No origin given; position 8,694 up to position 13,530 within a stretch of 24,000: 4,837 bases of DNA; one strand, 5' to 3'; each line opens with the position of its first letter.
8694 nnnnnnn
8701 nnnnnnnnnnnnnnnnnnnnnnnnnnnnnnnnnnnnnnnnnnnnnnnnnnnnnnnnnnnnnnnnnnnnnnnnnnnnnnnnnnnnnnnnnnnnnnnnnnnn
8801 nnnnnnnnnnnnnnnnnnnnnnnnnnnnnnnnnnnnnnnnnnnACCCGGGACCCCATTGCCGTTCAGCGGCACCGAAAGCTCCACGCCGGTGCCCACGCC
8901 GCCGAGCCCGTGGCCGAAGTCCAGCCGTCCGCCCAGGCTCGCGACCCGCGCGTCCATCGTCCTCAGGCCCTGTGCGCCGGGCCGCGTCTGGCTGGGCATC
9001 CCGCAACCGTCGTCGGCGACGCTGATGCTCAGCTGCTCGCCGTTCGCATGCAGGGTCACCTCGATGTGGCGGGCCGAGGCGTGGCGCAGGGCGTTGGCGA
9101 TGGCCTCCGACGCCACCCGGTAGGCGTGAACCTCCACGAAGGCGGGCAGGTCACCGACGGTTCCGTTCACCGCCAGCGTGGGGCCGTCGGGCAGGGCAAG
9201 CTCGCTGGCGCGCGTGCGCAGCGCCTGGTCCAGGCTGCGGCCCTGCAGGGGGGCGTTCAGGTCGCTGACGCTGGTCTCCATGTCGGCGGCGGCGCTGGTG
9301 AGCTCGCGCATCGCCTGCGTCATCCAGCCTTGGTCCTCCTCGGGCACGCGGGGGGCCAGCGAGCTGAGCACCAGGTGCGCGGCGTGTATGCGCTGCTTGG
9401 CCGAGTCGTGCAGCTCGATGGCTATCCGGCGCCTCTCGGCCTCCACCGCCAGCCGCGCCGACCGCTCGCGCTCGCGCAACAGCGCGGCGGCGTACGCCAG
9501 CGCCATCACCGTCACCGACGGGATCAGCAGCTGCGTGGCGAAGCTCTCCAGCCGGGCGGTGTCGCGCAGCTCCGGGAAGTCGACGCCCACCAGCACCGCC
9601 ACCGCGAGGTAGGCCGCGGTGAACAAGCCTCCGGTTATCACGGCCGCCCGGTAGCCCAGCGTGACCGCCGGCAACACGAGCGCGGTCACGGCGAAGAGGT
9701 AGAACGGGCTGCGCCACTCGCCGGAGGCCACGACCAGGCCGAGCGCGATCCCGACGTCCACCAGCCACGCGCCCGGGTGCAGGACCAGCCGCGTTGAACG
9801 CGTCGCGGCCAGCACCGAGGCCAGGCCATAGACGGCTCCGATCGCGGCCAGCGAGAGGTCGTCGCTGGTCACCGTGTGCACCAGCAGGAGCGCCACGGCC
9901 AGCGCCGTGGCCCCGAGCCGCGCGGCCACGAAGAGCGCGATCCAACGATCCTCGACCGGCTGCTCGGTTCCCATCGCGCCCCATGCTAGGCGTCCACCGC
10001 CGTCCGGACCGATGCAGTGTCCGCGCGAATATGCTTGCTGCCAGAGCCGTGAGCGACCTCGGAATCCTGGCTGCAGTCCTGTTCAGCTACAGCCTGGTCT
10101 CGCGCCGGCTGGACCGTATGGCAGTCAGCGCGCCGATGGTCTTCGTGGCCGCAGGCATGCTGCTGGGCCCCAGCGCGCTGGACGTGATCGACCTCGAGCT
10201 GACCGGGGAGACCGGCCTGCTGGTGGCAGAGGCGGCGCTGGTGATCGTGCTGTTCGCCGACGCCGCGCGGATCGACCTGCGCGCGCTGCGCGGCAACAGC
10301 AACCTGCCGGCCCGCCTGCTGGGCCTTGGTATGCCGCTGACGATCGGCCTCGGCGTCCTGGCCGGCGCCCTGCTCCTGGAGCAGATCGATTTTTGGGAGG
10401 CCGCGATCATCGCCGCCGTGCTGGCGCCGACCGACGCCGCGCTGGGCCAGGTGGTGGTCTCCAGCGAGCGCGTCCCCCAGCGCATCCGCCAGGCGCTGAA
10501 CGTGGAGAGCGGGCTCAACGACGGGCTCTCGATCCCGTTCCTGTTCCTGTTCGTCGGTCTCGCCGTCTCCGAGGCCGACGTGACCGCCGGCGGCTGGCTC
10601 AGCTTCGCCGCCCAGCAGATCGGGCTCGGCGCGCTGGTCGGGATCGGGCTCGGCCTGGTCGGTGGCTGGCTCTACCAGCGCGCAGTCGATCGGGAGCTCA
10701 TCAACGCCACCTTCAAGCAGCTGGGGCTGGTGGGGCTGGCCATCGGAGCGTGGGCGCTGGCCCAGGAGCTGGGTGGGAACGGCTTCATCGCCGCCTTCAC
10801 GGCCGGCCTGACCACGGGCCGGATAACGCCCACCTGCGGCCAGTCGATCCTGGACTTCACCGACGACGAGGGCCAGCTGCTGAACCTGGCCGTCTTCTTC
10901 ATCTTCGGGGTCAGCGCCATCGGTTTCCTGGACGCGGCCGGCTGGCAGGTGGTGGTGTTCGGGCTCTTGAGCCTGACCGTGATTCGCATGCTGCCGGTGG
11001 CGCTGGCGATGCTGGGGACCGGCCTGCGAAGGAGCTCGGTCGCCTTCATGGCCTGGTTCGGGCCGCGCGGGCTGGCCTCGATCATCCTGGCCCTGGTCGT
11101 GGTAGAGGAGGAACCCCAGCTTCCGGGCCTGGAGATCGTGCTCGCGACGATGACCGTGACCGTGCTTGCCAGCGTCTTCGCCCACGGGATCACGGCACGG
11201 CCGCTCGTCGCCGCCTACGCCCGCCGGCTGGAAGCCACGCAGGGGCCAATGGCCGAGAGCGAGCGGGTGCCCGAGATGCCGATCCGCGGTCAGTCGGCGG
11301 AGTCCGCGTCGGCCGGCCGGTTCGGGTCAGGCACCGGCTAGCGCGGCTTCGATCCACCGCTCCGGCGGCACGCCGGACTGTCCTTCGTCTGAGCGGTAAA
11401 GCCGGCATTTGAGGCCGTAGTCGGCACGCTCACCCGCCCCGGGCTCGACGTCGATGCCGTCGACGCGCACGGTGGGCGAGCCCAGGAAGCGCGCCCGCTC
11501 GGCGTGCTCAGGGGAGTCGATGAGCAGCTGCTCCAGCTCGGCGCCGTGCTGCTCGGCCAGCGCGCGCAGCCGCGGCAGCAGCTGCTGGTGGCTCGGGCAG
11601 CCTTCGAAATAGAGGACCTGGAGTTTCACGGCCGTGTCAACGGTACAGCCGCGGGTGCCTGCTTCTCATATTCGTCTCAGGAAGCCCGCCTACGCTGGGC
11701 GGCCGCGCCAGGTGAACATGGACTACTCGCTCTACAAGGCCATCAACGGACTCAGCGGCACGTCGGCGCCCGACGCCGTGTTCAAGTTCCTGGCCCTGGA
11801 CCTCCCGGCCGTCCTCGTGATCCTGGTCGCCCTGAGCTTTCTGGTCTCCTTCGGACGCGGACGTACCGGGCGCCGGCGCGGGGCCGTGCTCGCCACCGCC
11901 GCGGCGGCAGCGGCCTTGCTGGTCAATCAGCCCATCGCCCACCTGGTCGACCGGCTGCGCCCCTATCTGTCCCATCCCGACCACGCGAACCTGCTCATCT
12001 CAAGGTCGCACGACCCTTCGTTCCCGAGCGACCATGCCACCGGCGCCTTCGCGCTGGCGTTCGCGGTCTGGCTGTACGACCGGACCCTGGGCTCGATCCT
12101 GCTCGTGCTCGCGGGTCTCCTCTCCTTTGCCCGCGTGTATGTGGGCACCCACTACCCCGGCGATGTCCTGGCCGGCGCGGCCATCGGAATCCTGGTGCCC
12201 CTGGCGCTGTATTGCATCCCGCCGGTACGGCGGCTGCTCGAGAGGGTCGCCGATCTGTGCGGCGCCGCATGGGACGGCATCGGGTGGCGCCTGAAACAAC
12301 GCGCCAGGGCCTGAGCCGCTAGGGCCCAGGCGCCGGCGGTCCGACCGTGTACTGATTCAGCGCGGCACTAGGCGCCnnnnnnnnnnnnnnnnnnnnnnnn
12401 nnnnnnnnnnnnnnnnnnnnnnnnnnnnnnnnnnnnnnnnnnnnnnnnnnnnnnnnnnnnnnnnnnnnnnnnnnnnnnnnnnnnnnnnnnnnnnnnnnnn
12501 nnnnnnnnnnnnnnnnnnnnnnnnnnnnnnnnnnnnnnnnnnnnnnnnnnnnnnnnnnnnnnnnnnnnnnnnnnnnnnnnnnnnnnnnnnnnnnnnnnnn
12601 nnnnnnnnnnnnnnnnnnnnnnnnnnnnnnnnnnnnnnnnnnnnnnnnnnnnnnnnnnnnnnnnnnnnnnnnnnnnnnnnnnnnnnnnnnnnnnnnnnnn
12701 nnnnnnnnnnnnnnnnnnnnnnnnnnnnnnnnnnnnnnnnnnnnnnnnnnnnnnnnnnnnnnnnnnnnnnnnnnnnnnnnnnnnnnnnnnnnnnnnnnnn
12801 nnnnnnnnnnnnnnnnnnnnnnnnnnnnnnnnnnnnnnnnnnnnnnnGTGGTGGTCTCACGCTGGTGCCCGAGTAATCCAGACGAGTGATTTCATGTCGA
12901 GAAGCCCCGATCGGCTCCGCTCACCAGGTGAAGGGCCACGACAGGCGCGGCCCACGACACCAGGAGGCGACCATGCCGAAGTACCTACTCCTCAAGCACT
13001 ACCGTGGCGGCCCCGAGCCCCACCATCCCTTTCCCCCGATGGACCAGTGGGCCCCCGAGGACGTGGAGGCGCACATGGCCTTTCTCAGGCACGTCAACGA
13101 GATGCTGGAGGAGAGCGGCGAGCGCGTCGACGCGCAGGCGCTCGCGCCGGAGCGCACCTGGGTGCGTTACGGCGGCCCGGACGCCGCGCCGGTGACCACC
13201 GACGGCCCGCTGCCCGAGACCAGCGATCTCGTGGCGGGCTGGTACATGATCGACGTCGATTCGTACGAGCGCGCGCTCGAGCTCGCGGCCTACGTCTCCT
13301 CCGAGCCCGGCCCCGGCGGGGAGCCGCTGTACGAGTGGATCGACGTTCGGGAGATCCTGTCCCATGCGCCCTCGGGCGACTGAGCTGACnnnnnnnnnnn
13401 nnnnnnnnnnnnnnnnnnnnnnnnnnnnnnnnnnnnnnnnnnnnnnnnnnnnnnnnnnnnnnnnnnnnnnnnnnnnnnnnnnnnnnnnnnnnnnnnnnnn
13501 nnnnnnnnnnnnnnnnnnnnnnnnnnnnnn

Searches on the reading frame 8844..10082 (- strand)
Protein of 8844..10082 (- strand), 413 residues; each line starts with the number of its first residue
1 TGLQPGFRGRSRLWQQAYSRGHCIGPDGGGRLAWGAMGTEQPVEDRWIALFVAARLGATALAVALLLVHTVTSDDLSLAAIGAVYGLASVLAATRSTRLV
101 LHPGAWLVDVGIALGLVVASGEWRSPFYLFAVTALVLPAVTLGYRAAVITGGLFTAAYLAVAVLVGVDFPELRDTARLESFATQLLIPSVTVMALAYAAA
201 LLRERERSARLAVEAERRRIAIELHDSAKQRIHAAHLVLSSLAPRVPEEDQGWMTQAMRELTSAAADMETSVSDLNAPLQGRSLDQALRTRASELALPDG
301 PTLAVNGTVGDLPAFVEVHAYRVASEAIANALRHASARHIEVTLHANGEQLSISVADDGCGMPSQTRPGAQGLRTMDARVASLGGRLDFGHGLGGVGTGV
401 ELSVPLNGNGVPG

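Call 9: search_protein_families(library=pfam, proteins=[window:8844-10082:-], max_evalue=0.001)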
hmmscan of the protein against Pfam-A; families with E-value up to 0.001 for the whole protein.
window:8844-10082:- (413 aa): 3 families
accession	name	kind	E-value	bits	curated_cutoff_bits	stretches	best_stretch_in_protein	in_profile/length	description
PF02518.31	HATPase_c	-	1.6e-12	48.3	26.4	1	317-406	3-109/111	Histidine kinase-, DNA gyrase B-, and HSP90-like ATPase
PF07730.19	HisKA_3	-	1.5e-06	29.1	24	1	216-276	1-64/68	Histidine kinase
PF13581.12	HATPase_c_2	-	1.9e-06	28.4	27.4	1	324-369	36-86/127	Histidine kinase-like ATPase domain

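Call 37: search_protein_families(library=ncbifam, proteins=[window:8844-9974:-], max_evalue=0.001)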
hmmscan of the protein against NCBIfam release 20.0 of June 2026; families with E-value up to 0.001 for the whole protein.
window:8844-9974:- (377 aa): 11 families
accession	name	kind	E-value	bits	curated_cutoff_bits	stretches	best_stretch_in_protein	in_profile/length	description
NF052531.1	Strep_LiaS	equivalog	8.2e-25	87.7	450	1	175-370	127-327/328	envelope stress sensor histidine kinase LiaS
NF007896.0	PRK10600.1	equivalog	2.3e-21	76.1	578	1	147-356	359-572/598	nitrate/nitrite two-component system sensor histidine kinase NarX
NF008184.0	PRK10935.1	equivalog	1.8e-20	73.1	553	1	148-369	332-558/565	nitrate/nitrite two-component system sensor histidine kinase NarQ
NF008649.0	PRK11644.1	equivalog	4.1e-20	72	408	1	163-369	284-495/499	signal transduction histidine-protein kinase/phosphatase UhpB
NF047786.1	his_kin_MadS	equivalog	5.1e-19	68.7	500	1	174-361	224-428/434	MadS family sensor histidine kinase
NF052443.1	SensHisKinMctS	equivalog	1.4e-17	63.2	700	1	162-356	232-436/457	two-component system sensor histidine kinase MctS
NF040691.1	MtrAB_MtrB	equivalog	7e-06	25.3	450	1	255-330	358-434/507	MtrAB system histidine kinase MtrB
NF007898.0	PRK10604.1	equivalog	5e-05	22.6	478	1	285-332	321-367/433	two-component system sensor histidine kinase RstB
NF000953.0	PRK00095.2-4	equivalog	0.00034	19.6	693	0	287-329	26-66/611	DNA mismatch repair endonuclease MutL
TIGR01925.2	spIIAB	equivalog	0.00055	19.8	135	0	287-327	41-85/137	anti-sigma F factor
NF033792.0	ActS_PrrB_HisK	equivalog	0.0009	18.2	350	0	291-329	319-356/423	ActS/PrrB/RegB family redox-sensitive histidine kinase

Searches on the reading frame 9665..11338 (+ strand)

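Call 10: search_protein_families(library=pfam, proteins=[window:9665-11338:+], max_evalue=0.001)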
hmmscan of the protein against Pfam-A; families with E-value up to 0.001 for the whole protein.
window:9665-11338:+ (558 aa): 1 family
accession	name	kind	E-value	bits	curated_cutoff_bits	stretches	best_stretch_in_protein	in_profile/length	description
PF00999.27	Na_H_Exchanger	-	1.8e-42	146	26.2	1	137-516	4-374/375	Sodium/hydrogen exchanger, transmembrane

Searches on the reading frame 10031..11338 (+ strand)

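Call 37: search_protein_families(library=ncbifam, proteins=[window:10031-11338:+], max_evalue=0.001)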
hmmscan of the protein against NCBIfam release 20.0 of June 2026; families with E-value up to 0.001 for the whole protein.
window:10031-11338:+ (436 aa): 6 families
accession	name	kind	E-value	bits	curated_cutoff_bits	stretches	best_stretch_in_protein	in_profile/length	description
NF003716.0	PRK05326.1-3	equivalog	2e-36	125.5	355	1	11-401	9-390/499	potassium/proton antiporter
NF003715.0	PRK05326.1-2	equivalog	1.4e-33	116.1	309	1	9-415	6-404/595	potassium/proton antiporter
NF003714.0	PRK05326.1-1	equivalog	1.3e-20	73.3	471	1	3-386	2-380/577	potassium/proton antiporter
TIGR00831.1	a_cpa1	equivalog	8.1e-17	60.9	279.6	1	15-303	5-290/525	Na+/H+ antiporter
TIGR00844.1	c_cpa1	equivalog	3.1e-09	35.6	1236.05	1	6-356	14-380/810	sodium/hydrogen antiporter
TIGR00840.1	b_cpa1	equivalog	5.6e-06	25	251.25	1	116-395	126-414/559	sodium/hydrogen exchanger 3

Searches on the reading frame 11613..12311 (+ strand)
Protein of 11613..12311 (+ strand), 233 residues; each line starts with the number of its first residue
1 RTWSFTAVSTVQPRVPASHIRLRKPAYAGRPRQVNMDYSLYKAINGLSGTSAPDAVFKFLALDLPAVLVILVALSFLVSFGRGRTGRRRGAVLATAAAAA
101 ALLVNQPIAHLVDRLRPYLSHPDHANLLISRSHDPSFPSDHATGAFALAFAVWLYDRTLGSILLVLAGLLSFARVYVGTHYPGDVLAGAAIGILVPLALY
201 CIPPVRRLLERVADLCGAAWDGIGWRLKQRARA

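Call 10: search_protein_families(library=pfam, proteins=[window:11613-12311:+], max_evalue=0.001)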
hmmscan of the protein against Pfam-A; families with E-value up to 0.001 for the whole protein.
window:11613-12311:+ (233 aa): 2 families
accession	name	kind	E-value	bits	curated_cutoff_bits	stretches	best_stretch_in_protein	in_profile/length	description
PF01569.27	PAP2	-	2.6e-20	72.9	27.2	1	93-205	4-127/130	PAP2 superfamily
PF14378.12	PAP2_3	-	2.4e-09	37.7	27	1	116-194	112-186/190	PAP2 superfamily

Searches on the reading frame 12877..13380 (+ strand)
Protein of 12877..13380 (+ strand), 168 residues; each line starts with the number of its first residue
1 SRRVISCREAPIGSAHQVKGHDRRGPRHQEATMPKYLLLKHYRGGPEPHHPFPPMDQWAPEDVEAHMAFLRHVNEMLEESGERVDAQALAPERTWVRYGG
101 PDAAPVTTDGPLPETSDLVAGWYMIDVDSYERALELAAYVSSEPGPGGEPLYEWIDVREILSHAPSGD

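Call 10: search_protein_families(library=pfam, proteins=[window:12877-13380:+], max_evalue=0.001)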
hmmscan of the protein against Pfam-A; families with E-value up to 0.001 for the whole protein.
window:12877-13380:+ (168 aa): 1 family
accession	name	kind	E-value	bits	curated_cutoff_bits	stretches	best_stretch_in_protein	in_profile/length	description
PF03795.20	YCII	-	0.00012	22.9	24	1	61-138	15-76/95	YCII-related domain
